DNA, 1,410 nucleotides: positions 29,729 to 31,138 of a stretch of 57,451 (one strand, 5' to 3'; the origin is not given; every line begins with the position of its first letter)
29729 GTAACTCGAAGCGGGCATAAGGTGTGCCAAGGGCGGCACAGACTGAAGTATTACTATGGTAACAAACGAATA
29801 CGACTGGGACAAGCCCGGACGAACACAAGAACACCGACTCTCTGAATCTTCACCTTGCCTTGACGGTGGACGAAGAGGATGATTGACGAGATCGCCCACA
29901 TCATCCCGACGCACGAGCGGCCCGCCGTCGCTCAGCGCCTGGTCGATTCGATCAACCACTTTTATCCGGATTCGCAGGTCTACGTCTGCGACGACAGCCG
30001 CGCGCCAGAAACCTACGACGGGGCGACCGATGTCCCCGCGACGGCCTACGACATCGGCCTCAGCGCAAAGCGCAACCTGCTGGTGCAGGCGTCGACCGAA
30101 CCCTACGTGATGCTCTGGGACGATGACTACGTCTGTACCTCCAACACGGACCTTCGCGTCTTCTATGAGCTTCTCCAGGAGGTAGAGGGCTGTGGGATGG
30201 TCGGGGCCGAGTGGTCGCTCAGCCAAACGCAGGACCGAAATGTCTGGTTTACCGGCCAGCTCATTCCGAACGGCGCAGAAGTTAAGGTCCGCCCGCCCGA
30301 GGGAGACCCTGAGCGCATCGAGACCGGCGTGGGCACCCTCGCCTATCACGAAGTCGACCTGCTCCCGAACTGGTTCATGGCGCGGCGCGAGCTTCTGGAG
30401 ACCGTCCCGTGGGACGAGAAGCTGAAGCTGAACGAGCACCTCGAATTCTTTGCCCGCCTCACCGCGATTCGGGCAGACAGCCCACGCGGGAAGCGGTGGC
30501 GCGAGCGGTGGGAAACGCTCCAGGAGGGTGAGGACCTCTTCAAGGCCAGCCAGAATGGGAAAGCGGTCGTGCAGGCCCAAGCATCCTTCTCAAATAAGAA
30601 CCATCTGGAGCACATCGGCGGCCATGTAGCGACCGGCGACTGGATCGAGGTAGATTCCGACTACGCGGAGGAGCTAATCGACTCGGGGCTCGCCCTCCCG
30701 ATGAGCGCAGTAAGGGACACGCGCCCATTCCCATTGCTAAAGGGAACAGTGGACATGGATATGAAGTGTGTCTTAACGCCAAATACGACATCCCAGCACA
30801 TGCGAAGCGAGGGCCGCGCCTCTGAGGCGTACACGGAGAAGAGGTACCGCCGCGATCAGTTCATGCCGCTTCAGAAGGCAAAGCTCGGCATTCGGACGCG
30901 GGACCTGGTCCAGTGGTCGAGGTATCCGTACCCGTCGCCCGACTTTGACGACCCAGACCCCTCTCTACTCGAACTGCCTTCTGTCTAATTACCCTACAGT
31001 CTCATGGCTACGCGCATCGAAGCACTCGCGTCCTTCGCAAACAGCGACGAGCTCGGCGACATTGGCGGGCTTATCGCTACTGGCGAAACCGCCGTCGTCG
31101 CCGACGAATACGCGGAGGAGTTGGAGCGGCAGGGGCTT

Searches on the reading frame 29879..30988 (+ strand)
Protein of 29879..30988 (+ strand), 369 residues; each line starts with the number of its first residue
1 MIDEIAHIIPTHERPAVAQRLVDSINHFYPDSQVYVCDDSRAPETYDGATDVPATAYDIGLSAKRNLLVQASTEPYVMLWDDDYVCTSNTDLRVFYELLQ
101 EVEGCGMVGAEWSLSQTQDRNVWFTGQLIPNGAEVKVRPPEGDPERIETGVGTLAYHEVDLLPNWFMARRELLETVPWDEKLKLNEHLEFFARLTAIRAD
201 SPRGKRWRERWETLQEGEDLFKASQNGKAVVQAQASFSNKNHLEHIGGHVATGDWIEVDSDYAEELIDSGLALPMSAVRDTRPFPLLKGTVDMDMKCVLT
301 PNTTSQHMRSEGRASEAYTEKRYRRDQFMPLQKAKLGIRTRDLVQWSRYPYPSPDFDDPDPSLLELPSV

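Call 45: search_protein_families(library=pfam, proteins=[window:29879-30988:+], max_evalue=0.01)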
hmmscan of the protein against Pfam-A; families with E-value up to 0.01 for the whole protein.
window:29879-30988:+ (369 aa): 1 family
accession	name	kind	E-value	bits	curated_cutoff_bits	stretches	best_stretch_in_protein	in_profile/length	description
PF00535.33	Glycos_transf_2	-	3.6e-07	30.7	23.3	1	8-101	3-105/168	Glycosyl transferase family 2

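Call 62: search_protein_families(library=ncbifam, proteins=[window:29879-30988:+], max_evalue=0.01)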
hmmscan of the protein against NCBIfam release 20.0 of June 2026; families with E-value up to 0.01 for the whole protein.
window:29879-30988:+ (369 aa): 1 family
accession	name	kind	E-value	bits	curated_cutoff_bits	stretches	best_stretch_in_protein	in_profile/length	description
TIGR04440.1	glyco_TIGR04440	domain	2.9e-05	23.9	70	1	8-86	5-94/215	TIGR00180 family glycosyltransferase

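Call 78: search_protein_families(library=phrogs, proteins=[window:29879-30988:+], max_evalue=0.01)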
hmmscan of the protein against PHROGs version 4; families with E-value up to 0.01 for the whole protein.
window:29879-30988:+ (369 aa): 3 families
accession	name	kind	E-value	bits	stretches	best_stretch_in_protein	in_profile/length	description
phrog_1579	-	moron, auxiliary metabolic gene and host takeover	0.0014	18.7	1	7-84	24-101/482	glycosyltransferase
phrog_2456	-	moron, auxiliary metabolic gene and host takeover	0.0055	17.3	0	10-88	10-92/239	glycosyltransferase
phrog_2616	-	unknown function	0.0064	18.1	0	243-273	10-41/77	-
